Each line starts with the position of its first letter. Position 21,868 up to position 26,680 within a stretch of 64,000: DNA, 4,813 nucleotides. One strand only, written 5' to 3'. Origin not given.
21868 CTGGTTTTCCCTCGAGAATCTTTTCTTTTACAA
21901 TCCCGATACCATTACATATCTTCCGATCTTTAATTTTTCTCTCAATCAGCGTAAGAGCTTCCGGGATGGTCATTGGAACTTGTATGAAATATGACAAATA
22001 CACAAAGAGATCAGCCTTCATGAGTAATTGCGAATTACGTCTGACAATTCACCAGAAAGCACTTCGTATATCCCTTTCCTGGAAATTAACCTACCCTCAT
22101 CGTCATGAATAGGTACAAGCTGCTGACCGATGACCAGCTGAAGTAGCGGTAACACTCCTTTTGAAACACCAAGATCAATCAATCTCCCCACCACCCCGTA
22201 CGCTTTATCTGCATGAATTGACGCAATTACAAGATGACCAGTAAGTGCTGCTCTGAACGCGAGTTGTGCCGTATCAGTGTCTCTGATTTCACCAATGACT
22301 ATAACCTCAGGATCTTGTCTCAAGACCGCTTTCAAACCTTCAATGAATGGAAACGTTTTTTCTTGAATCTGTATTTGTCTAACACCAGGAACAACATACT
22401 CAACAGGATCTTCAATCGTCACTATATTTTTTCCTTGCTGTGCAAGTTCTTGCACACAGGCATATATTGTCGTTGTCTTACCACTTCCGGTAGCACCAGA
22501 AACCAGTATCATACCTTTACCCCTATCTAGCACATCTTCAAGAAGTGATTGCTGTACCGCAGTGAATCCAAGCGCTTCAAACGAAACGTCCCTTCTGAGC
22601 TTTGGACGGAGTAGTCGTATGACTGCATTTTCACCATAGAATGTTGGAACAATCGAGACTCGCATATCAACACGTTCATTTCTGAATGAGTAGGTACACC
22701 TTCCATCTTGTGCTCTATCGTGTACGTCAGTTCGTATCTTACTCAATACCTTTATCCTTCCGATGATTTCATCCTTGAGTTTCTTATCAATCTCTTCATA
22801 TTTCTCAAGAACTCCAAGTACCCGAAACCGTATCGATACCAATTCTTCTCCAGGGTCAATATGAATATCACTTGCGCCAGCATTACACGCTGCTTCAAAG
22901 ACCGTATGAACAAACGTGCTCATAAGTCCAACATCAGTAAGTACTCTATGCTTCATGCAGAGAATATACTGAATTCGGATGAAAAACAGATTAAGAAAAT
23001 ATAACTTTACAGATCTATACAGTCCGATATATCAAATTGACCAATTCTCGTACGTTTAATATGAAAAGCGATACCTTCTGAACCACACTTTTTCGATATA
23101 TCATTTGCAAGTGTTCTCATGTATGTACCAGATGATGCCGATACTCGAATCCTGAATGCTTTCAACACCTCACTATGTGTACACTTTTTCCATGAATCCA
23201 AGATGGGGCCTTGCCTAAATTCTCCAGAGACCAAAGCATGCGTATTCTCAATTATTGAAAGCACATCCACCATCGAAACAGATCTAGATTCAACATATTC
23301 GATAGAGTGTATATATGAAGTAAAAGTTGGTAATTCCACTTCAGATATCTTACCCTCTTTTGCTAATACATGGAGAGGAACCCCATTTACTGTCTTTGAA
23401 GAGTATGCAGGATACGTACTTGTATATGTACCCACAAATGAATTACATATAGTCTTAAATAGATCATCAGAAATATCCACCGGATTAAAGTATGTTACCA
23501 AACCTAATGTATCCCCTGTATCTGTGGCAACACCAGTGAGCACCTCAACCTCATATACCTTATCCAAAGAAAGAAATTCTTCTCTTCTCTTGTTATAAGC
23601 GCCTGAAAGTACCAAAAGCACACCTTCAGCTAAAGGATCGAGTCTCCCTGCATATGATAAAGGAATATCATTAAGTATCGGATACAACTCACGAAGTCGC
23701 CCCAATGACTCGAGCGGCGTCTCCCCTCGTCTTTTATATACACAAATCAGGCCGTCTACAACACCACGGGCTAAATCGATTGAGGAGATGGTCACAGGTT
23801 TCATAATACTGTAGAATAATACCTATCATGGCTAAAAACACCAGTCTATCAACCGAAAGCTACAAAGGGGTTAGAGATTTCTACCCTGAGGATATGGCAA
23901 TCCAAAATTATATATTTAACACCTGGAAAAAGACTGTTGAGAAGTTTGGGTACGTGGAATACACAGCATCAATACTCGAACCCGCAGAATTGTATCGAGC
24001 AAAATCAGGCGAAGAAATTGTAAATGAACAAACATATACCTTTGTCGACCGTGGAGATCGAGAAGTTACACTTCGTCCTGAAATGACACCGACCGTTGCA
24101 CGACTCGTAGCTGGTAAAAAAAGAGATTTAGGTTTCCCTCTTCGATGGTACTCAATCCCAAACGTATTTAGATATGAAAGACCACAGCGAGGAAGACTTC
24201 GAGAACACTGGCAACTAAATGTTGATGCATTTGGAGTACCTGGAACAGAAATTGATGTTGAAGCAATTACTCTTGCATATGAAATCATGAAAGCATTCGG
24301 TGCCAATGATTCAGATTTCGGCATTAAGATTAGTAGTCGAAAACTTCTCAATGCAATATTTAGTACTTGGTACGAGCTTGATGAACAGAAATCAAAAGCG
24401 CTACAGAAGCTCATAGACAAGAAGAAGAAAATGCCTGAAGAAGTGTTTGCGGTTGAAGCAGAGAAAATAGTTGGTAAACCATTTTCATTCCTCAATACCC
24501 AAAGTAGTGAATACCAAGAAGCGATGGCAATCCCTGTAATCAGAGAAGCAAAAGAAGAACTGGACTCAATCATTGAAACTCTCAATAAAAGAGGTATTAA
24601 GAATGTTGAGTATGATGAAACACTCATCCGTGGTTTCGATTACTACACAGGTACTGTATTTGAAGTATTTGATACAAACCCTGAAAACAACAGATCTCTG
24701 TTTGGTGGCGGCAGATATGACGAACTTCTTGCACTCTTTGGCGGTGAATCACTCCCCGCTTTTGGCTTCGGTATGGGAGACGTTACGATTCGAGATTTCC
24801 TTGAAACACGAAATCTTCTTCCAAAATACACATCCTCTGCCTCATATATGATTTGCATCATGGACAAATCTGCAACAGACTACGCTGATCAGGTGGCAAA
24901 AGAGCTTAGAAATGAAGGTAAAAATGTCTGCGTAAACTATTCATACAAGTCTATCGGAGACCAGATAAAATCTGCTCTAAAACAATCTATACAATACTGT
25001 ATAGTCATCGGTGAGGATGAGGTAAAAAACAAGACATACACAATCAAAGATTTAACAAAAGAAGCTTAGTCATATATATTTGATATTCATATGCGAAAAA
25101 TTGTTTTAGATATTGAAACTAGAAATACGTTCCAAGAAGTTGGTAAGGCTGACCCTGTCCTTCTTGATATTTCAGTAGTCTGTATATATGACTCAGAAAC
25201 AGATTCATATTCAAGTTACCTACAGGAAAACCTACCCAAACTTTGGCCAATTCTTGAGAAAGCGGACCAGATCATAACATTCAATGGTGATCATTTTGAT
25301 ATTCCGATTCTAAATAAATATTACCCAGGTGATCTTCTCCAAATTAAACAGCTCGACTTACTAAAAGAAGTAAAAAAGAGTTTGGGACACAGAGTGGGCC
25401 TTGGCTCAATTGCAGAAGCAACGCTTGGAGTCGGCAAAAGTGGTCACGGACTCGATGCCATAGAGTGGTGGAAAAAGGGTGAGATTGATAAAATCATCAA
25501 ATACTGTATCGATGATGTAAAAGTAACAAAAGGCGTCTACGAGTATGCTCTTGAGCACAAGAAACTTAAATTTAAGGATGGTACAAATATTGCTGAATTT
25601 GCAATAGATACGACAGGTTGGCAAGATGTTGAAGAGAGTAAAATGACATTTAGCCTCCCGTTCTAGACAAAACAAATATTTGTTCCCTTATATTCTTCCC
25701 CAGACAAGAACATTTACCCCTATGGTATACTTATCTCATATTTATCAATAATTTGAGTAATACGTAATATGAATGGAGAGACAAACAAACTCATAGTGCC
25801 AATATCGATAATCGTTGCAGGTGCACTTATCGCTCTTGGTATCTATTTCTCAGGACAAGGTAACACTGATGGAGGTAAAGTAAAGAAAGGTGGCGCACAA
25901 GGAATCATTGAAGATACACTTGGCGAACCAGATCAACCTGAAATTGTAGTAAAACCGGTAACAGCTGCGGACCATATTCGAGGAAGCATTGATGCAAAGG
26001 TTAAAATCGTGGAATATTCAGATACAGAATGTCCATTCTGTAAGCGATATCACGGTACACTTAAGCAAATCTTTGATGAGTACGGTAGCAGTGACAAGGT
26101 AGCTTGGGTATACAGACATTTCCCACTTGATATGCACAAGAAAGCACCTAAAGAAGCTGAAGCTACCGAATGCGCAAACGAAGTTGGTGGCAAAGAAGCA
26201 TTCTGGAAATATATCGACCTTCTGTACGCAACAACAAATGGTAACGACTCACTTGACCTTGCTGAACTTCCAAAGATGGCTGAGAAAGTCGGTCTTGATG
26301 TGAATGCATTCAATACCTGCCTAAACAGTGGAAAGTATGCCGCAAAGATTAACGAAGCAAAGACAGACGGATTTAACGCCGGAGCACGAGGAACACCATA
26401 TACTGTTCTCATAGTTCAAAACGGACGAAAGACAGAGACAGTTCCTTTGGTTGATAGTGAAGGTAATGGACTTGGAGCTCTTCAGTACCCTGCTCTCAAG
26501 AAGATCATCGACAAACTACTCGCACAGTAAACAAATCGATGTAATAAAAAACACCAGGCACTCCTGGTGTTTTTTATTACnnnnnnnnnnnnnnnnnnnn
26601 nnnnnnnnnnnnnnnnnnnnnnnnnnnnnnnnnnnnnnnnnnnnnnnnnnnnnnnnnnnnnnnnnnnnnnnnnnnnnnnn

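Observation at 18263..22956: Compact type IV pilus / competence-pseudopilus-like operon ending in two unusual coiled-coil proteins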

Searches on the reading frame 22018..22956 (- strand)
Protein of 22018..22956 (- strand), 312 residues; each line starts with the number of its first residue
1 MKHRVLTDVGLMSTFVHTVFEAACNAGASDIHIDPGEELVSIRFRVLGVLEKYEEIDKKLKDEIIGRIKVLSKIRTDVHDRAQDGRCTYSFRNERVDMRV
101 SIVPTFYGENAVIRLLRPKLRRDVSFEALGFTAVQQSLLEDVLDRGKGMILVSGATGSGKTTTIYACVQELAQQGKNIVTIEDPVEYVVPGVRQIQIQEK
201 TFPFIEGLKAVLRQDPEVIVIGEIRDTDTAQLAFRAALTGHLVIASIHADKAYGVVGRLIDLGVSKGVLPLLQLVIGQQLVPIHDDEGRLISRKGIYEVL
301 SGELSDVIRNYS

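Call 3: search_protein_families(library=pfam, proteins=[window:22018-22956:-], max_evalue=1)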
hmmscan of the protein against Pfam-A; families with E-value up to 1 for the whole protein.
window:22018-22956:- (312 aa): 38 families (the best 25 are shown)
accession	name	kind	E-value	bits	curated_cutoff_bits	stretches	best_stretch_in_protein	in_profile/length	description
PF00437.27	T2SSE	-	2.4e-81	273.7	24.9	1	8-282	4-279/370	Type II/IV secretion system protein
PF25199.1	nSTAND_NTPase5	-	4.5e-06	27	34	1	137-198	27-93/145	Novel STAND NTPase 5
PF13191.12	AAA_16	-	7e-06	27.1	32.6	1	136-196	13-73/167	AAA ATPase domain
PF13604.12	AAA_30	-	1.5e-05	25.2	27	1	133-180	4-51/191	AAA domain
PF06414.18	Zeta_toxin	-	6.8e-05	22.8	22.3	1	148-196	17-65/199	Zeta toxin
PF04851.21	ResIII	-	7.4e-05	23.2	22.5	1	133-181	6-59/164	Type III restriction enzyme, res subunit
PF20720.3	nSTAND3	-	0.00014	22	27.2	1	147-186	17-56/155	Novel STAND NTPase 3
PF13401.12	AAA_22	-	0.0002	22.1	27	1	145-185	3-43/130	AAA domain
PF13245.12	AAA_19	-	0.00086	19.9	25.1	1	147-183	11-42/134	AAA domain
PF03215.21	Rad17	-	0.001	19.5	23.8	1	118-176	15-74/186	Rad17 P-loop domain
PF00270.35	DEAD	-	0.0017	18.6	26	1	132-178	1-48/167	DEAD/DEAH box helicase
PF13481.12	AAA_25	-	0.0054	16.8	27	1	130-180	17-65/195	AAA domain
PF01656.29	CbiA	-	0.0079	16.6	25.4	1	150-181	2-33/125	CobQ/CobB/MinD/ParA nucleotide binding domain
PF13173.12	AAA_14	-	0.0085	16.5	27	1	149-236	4-83/129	AAA domain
PF13476.12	AAA_23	-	0.01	16.9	27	1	144-166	16-38/201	AAA domain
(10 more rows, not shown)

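Call 4: search_protein_families(library=ncbifam, proteins=[window:22018-22956:-], max_evalue=1)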
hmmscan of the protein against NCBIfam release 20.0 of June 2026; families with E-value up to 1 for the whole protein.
window:22018-22956:- (312 aa): 57 families (the best 25 are shown)
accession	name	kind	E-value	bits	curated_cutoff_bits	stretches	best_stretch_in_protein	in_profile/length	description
TIGR02533.1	type_II_gspE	equivalog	1e-84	285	630.25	1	15-281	112-379/486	type II secretion system ATPase GspE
TIGR02538.1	type_IV_pilB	equivalog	3.6e-79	266.9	675.65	1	12-280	181-451/564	type IV-A pilus assembly ATPase PilB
NF007755.0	PRK10436.1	equivalog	3.7e-74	250.1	617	1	14-281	87-355/465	type II secretion system protein GspE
NF041000.1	ATPase_ComGA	equivalog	5.2e-71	238.8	300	1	18-282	2-266/267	competence type IV pilus ATPase ComGA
NF053534.1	T4PilAsmATPsTfpB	equivalog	1.6e-70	238.1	850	1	15-266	204-456/584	type IV pilus assembly ATPase TfpB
TIGR01420.1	pilT_fam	subfamily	2.9e-48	164.9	319.1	1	19-290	5-277/343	PilT/PilU family type 4a pilus ATPase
TIGR02525.1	plasmid_TraJ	equivalog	2.3e-25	89.3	368.3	1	20-287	16-304/372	plasmid transfer ATPase TraJ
TIGR02524.1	dot_icm_DotB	equivalog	9e-22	77.7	463.3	1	14-308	4-309/358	Dot/Icm type IV secretion system ATPase DotB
NF058587.1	archaellum_moto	equivalog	5.4e-19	68.3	550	1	149-261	277-395/527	archaellum flagellar ATPase motor FlaI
TIGR02782.1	TrbB_P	equivalog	1.3e-16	60.8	304.55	1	131-278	121-270/303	P-type conjugative transfer ATPase TrbB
TIGR03819.1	heli_sec_ATPase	hypoth_equivalog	7e-14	51.8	373.15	1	108-268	139-306/340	TadA family conjugal transfer-associated ATPase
TIGR02788.1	VirB11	equivalog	8.7e-14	51.3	249.95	1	142-264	140-267/308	P-type DNA transfer ATPase VirB11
NF010407.0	PRK13833.1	subfamily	1.5e-12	47.6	499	1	131-278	129-277/323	conjugal transfer protein TrbB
NF010469.0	PRK13894.1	subfamily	5.1e-12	45.8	508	1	131-262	134-267/320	conjugal transfer ATPase TrbB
NF010335.0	PRK13764.1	equivalog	7.7e-10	37.9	340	1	97-269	219-383/613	ATPase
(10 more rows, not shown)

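Call 35: find_related_loci(query=A5, collection=genome_contigs, flank=10000)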
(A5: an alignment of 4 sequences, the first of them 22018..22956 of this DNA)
Query A5 (312 aa) in genome_contigs; peptide patterns used: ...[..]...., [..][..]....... (x = any residue, [..] = any of these).
600 stretches matched a pattern (row limit reached: there are more); 580 encode a relative of the query (tblastn E <= 1e-3); the best 80 are kept; 80 distinct loci.
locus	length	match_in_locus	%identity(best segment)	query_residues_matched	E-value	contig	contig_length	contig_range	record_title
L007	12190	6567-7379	44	14-281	6e-71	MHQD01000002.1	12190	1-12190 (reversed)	MAG: Candidatus Sungbacteria bacterium RIFCSPHIGHO2_01_FULL_50_25 rifcsphigho2_01_scaffold_12889, whole genome shotgun s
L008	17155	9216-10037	46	10-281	2e-70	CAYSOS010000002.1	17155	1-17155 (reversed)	MAG TPA_asm: uncultured Candidatus Saccharibacteria bacterium isolate SRP273308_co1_214 genome assembly, contig: NODE_37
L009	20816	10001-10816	41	14-284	8e-70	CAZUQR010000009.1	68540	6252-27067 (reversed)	MAG TPA_asm: uncultured Planctomycetia bacterium isolate binchicken_co34_570 genome assembly, contig: NODE_446_length_68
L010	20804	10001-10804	45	16-281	2e-69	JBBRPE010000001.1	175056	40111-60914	MAG: Candidatus Paceibacteria bacterium isolate La1_metabat2.398 LA1C_B2.398_k141_1861687L_175056_cov_16.0010, whole gen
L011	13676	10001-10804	45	15-281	5e-68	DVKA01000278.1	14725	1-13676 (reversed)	MAG TPA_asm: Candidatus Caccocola faecipullorum isolate ChiHcec3-7374 ChiHcec3__C300636_L14725_SRR6323320, whole genome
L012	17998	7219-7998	43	15-281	5e-68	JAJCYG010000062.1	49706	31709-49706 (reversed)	MAG: Actinomycetes bacterium isolate OFTM219 OFTM219_61, whole genome shotgun sequence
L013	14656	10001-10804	45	15-281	2e-67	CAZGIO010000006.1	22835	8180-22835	MAG TPA_asm: uncultured bacterium isolate binchicken_co42_15 genome assembly, contig: NODE_2698_length_22835_cov_3.73424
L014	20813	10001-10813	43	15-284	2e-67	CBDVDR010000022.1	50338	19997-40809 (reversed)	MAG TPA_asm: uncultured bacterium isolate SRR21487745_metabat2_10 genome assembly, contig: ERZ25073593.69, whole genome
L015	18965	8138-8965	43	15-289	6e-67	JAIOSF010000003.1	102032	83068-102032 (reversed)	MAG: Arcobacteraceae bacterium isolate SMBSF37 bin_11_k127_463248, whole genome shotgun sequence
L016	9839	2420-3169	46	15-264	1e-66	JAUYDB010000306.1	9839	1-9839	MAG: Candidatus Omnitrophota bacterium isolate C20_maxbin.118 C20_k141_588666, whole genome shotgun sequence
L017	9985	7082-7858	44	6-264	8e-67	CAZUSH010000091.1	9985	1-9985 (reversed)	MAG TPA_asm: uncultured Geobacter sp. isolate binchicken_co273_237 genome assembly, contig: NODE_7212_length_9985_cov_6.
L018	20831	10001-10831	45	6-281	9e-67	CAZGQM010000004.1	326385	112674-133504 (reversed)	MAG TPA_asm: uncultured Geoanaerobacter sp. isolate SRP302447_co2_673 genome assembly, contig: NODE_98_length_326385_cov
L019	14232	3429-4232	43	15-281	8e-67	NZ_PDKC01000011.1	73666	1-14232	Arcobacter sp. CECT 8985 NODE_11_length_73666_cov_38.3666_ID_2606, whole genome shotgun sequence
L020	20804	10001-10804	45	15-281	4e-66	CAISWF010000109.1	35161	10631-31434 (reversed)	MAG: Candidatus Omnitrophica bacterium isolate E3_bin-509 genome assembly, contig: bin-509:109/171, whole genome shotgun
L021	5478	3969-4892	40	14-312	6e-66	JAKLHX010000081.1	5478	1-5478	MAG: Candidatus Margulisiibacteriota bacterium isolate RA.bin73 RA.bin73_81, whole genome shotgun sequence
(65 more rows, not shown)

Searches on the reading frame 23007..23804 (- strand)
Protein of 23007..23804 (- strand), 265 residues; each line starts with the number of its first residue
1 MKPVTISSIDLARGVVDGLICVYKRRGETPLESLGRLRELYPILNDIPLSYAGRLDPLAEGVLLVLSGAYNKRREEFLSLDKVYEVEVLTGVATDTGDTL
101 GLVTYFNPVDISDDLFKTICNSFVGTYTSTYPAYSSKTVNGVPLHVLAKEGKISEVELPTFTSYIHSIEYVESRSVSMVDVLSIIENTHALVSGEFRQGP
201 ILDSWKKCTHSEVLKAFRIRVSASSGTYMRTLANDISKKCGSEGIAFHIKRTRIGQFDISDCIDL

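Call 76: search_protein_families(library=pfam, proteins=[window:23007-23804:-], max_evalue=0.001)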
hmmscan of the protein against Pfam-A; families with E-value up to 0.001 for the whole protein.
window:23007-23804:- (265 aa): 1 family
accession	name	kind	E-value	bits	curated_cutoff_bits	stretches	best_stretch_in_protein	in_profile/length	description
PF01509.24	TruB_N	-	3.9e-23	82.9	27.3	1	50-175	10-134/149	TruB family pseudouridylate synthase (N terminal domain)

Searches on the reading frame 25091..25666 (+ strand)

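Call 76: search_protein_families(library=pfam, proteins=[window:25091-25666:+], max_evalue=0.001)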
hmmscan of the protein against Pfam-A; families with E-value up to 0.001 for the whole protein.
window:25091-25666:+ (191 aa): 2 families
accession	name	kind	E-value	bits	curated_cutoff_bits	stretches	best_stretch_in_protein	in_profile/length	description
PF13482.12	RNase_H_2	-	1.5e-12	48.2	22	1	6-152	3-163/165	RNase_H superfamily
PF10108.15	DNA_pol_B_exo2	-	4e-07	30.4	24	0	101-150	120-170/213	Predicted 3'-5' exonuclease related to the exonuclease domain of PolB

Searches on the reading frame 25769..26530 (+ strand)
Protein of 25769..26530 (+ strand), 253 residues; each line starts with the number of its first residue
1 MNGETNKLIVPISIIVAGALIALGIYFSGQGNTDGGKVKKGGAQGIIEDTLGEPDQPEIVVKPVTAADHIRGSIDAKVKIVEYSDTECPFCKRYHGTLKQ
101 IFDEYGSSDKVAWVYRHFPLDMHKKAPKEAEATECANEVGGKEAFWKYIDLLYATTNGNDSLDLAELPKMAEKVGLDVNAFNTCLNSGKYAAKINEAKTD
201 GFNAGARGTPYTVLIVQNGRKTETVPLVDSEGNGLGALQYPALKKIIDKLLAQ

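Call 76: search_protein_families(library=pfam, proteins=[window:25769-26530:+], max_evalue=0.001)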
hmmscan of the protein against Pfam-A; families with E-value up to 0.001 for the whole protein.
window:25769-26530:+ (253 aa): 3 families
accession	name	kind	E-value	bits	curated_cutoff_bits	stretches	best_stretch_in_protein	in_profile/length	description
PF13462.12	Thioredoxin_4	-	2.1e-22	80.5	23.2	1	67-221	4-149/165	Thioredoxin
PF01323.26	DSBA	-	2.6e-13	50.6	25.6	2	157-219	115-174/191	DSBA-like thioredoxin domain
PF13098.12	Thioredoxin_2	-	0.00016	22.4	27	1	77-218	6-85/104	Thioredoxin-like domain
